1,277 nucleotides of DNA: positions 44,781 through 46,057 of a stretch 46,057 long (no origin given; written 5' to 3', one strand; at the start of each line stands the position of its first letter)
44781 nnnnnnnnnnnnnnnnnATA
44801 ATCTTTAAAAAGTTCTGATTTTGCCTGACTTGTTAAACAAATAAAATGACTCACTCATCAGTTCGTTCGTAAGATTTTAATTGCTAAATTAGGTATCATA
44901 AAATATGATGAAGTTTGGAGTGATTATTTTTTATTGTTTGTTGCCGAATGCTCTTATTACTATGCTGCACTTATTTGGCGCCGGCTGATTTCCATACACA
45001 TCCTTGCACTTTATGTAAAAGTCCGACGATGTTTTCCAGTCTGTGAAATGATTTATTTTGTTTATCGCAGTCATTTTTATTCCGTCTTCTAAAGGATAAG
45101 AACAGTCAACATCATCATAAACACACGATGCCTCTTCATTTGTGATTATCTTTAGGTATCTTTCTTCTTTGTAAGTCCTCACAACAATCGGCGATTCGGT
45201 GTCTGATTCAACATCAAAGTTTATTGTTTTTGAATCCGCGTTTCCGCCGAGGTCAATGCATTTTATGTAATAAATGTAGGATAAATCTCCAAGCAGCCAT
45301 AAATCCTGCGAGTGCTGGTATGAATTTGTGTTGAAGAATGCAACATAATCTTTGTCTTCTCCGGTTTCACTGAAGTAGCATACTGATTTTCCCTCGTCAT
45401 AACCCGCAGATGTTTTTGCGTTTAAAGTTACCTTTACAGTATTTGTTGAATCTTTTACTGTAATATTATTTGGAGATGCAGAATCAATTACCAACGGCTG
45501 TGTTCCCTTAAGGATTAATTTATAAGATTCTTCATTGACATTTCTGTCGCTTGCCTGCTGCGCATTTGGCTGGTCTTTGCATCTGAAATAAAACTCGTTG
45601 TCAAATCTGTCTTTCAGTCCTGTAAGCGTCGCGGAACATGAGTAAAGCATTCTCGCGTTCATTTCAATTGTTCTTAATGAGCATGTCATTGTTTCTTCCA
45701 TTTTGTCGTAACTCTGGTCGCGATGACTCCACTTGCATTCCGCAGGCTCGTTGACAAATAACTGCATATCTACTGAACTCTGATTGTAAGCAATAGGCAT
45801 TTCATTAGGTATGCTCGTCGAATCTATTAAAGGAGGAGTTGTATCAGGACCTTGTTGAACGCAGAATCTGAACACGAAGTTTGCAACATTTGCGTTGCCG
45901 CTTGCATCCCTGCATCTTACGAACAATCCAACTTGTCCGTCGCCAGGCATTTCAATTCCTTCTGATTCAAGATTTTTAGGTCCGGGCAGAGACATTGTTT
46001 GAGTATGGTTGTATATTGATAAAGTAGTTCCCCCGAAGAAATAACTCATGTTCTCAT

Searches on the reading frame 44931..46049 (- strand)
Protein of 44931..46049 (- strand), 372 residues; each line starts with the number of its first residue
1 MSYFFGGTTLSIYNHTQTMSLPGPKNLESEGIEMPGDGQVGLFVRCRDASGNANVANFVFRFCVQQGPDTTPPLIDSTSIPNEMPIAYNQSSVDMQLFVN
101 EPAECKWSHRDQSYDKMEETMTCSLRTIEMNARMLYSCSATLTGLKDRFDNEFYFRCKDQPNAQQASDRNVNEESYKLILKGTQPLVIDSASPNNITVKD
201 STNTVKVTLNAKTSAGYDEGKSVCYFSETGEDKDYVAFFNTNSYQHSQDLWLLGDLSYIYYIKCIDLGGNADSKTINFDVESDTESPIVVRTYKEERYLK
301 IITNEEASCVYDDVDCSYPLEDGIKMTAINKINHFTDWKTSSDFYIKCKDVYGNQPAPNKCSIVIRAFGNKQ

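Call 61: search_protein_families(library=pfam, proteins=[window:44931-46049:-], max_evalue=0.1)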
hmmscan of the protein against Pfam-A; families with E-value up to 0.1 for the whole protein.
window:44931-46049:- (372 aa): 0 families
